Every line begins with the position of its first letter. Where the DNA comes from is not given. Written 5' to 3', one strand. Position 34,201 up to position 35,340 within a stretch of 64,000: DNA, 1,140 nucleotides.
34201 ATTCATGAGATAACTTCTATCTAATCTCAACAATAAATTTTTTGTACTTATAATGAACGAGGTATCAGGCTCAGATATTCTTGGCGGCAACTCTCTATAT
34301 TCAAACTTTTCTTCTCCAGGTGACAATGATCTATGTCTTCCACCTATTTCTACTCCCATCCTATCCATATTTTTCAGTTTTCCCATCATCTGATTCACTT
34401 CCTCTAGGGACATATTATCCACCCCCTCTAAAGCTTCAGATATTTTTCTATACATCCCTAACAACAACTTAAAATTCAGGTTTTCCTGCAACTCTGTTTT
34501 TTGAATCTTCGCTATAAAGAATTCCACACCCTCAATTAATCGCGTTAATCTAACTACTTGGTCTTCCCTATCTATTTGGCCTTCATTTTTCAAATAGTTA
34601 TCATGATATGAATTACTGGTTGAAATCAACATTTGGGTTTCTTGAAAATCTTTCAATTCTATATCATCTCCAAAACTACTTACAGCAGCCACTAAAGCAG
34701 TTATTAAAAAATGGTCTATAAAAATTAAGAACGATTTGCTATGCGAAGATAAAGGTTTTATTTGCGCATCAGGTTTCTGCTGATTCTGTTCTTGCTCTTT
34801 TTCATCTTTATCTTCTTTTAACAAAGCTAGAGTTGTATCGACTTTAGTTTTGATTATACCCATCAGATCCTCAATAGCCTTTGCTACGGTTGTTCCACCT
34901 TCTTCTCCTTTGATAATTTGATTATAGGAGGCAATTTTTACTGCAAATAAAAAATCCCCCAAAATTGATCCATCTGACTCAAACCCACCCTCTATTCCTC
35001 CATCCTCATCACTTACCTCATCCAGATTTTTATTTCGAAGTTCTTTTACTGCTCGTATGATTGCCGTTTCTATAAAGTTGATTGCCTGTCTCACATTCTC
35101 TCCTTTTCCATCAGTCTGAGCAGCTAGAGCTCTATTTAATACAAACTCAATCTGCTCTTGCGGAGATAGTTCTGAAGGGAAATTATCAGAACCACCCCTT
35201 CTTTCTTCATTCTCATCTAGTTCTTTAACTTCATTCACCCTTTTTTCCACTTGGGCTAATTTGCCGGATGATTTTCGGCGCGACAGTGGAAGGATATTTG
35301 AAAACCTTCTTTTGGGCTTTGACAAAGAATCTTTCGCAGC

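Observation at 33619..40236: Family A: four tandem, modular, all-helical paralogs in long and short forms with no recognisable domain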

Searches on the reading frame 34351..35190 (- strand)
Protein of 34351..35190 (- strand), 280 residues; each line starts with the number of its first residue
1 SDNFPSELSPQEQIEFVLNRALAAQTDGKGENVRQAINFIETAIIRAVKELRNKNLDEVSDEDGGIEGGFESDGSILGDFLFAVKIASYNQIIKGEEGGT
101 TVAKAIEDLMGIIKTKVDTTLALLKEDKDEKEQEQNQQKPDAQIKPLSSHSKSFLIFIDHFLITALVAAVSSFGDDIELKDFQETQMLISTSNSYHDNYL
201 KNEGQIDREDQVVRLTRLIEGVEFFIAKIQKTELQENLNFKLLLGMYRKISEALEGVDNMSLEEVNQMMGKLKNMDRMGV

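Call 20: search_protein_representatives(alignment_id=A1)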
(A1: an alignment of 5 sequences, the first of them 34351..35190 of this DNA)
Query: 5 sequences, 280 profile positions. Proteins with E-value up to 0.001 (for the whole library): 3; up to 1e-10: 3; up to 1e-30: 3. The best 3 are listed.
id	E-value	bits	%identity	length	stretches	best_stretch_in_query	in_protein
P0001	6.4e-172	586.7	-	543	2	1-277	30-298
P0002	6.1e-57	209.5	-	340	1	115-276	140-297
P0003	5.3e-52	193.3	-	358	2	3-131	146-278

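Call 23: predict_structure(alignment_id=A1)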
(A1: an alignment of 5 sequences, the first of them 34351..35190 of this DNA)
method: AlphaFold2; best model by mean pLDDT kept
length: 280 residues; sequences in the alignment: 5
mean_pLDDT: 72.5   pTM: 0.48
mean pLDDT of the five models: 72.5, 72.5, 71.9, 71.2, 70.2
residues with pLDDT >= 90: 19; 70-90: 174; 50-70: 40; < 50: 47
segments of 3 or more residues with pLDDT < 50: 1-6, 54-72, 129-141, 272-280
pLDDT, mean of each block of 10 residues (from residue 1): 53 86 78 87 83 48 36 62 78 83 90 80 61 37 71 76 85 86 85 80 66 84 89 84 88 77 61 40
secondary structure, 60 per line:
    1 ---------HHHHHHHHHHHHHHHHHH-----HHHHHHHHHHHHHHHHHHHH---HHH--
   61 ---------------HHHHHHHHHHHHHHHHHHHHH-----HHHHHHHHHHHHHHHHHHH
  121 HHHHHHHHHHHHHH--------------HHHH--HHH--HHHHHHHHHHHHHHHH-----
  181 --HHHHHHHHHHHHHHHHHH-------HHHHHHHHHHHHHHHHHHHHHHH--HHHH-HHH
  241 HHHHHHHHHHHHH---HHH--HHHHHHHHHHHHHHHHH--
elements in order: H10-27 H33-52 H76-96 H102-134 H149-152 H160-175 H183-200 H208-230 H233-236 H238-253 H262-278

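Call 29: fold_search(model_id=the predicted structure, library=pdb)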
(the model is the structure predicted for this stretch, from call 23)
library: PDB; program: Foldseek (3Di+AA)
matches with E <= 10: 422; with E <= 0.001: 0
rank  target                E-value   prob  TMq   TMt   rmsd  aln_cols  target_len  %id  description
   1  5n2s                  3.8e-01  0.25  0.20  0.16  25.3       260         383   12  Crystal structure of stabilized A1 receptor in complex with PSB36 at 3.3A resolution (released 2017-07-26)
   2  7z8i_f                4.3e-01  0.25  0.22  0.10  21.4       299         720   11  The barbed end complex of dynactin bound to BICDR1 and the cytoplasmic dynein tails (A2, B1, B2) (released 2022-08-17)
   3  8tf2_A                5.4e-01  0.14  0.18  0.11  17.7       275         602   10  Wildtype rabbit TRPV5 into nanodiscs in Apo state (released 2024-01-10)
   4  2rld_D                5.9e-01  0.84  0.24  0.49   6.1       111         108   13  CRYSTAL STRUCTURE OF A PROTEIN WITH UNKNOWN FUNCTION FROM S23 RIBOSOMAL PROTEIN FAMILY (BT_0352) FROM BACTEROIDES THET (released 2007-10-30)
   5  8e1e_A                5.9e-01  0.16  0.17  0.19  18.0       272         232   13  Scaffolding protein functional sites using deep learning (released 2023-08-16)
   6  7unj_B                6.2e-01  0.23  0.18  0.22  17.6       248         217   12  De novo designed chlorophyll dimer protein with Zn pheophorbide a methyl ester matching geometry of purple bacterial s (released 2023-04-19)
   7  7l9f_A                6.2e-01  0.14  0.18  0.16  16.0       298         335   10  Crystal structure of human ARH3 bound to calcium and ADP-ribose (released 2021-04-28)
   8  7bqn_MODEL_1_A        7.1e-01  0.44  0.18  0.32   8.0       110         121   12  Solution NMR structure of fold-C Rei; de novo designed protein with an asymmetric all-alpha topology (released 2021-04-07)
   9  8fhi_A                7.4e-01  0.11  0.17  0.11  16.2       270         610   11  Wildtype rabbit TRPV5 in nanodiscs in complex with oleoyl coenzyme A, Open stated (released 2023-11-01)
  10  9k3f_R                7.7e-01  0.08  0.16  0.16  18.3       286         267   12  Cryo-EM structure of the unliganded human melanocortin receptor 3 (MC3R)-Gs complex (released 2025-08-06)
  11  6f1u_m                8.1e-01  0.14  0.18  0.13  22.0       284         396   13  N terminal region of dynein tail domains in complex with dynactin filament and BICDR-1 (released 2018-01-17)
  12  7p5j_A                8.1e-01  0.06  0.13  0.10  32.4       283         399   11  Cryo-EM structure of human TTYH1 in GDN (released 2021-08-11)
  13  8ywf_R                8.5e-01  0.14  0.21  0.16  21.5       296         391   12  Cryo-EM structure of GLP1 complex bound with Retatrutide (released 2025-04-16)
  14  4jkv_B                8.9e-01  0.18  0.23  0.16  18.7       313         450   12  Structure of the human smoothened 7TM receptor in complex with an antitumor agent (released 2013-04-24)
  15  7l9f_C                9.3e-01  0.10  0.17  0.15  15.7       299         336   11  Crystal structure of human ARH3 bound to calcium and ADP-ribose (released 2021-04-28)
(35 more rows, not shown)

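Call 33: find_related_loci(query=A3, collection=metagenome_contigs, flank=10000)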
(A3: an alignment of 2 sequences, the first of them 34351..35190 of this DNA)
Query A3 (280 aa) in metagenome_contigs; peptide patterns used: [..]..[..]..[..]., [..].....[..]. (x = any residue, [..] = any of these).
533 stretches matched a pattern, but none encodes a relative of the query by tblastn (E <= 1e-3).

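Call 57: search_solved_structures(query=A1, max_evalue=10)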
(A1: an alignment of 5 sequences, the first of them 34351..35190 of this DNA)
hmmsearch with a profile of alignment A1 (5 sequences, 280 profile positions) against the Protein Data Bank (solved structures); distinct sequences matched with E-value up to 10: 6.
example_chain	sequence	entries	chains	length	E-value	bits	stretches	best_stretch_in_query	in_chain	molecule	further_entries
6iq1_A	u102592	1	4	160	0.25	13.9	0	132-172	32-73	Adenosine 5'-monophosphoramidase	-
3d2o_A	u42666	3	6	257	1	11.9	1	93-153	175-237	UPF0343 protein NGO0387 | GTP cyclohydrolase FolE2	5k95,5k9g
1sru_A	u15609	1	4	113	1.2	11.7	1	164-229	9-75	Single-strand binding protein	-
1eyg_A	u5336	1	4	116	1.3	11.6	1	164-229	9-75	SINGLE-STRAND DNA-BINDING PROTEIN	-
1kaw_A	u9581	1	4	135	1.9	11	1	164-228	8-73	SINGLE-STRANDED DNA BINDING PROTEIN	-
1qvc_A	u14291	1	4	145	2.3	10.7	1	164-228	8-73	SINGLE STRANDED DNA BINDING PROTEIN MONOMER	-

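Call 83: fold_search(model_id=the predicted structure, library=viral)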
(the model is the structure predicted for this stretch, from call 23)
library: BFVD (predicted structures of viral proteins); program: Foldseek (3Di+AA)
matches with E <= 10: 327; with E <= 0.001: 0
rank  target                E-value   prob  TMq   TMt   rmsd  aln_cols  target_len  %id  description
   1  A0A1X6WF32            1.6e-01  0.33  0.18  0.16  17.9       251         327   14  (no name in the UniProt tables at hand)
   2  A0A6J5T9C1            3.6e-01  0.33  0.25  0.21  12.9       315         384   11  Uncharacterized protein [uncultured Caudovirales phage]
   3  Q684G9                6.5e-01  0.41  0.31  0.29  15.3       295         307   12  (no name in the UniProt tables at hand)
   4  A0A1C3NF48            6.8e-01  0.20  0.23  0.16  39.3       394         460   11  (no name in the UniProt tables at hand)
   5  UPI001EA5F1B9         7.4e-01  0.11  0.17  0.18  19.9       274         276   14  (no name look-up for this kind of identifier)
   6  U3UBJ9                7.4e-01  0.10  0.16  0.14  18.1       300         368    9  Intermediate transcription factor 3 small subunit [Squirrelpox virus]
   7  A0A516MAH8            8.5e-01  0.51  0.22  0.37  11.1       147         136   15  (no name in the UniProt tables at hand)
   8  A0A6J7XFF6            8.5e-01  0.08  0.15  0.10  25.9       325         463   13  Coil containing protein [uncultured Caudovirales phage]
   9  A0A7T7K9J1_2          9.3e-01  0.09  0.14  0.05  21.3       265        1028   10  Genome polyprotein [Moksystermes virus]
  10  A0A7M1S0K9            9.8e-01  0.11  0.18  0.10  26.5       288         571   11  Uncharacterized protein [uncultured phage cr128_1]
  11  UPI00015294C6         9.8e-01  0.08  0.16  0.16  19.5       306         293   11  (no name look-up for this kind of identifier)
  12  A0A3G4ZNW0            1.0e+00  0.21  0.29  0.24  18.7       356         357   12  Transmembrane protein [Terrestrivirus sp.]
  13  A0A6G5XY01            1.1e+00  0.30  0.15  0.30  15.2       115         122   15  (no name in the UniProt tables at hand)
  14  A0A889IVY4            1.1e+00  0.10  0.20  0.17  20.6       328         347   11  Uncharacterized protein [Otarine gammaherpesvirus 4]
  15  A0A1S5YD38            1.1e+00  0.09  0.16  0.12  20.7       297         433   12  Uncharacterized protein [Leptopilina boulardi filamentous virus]
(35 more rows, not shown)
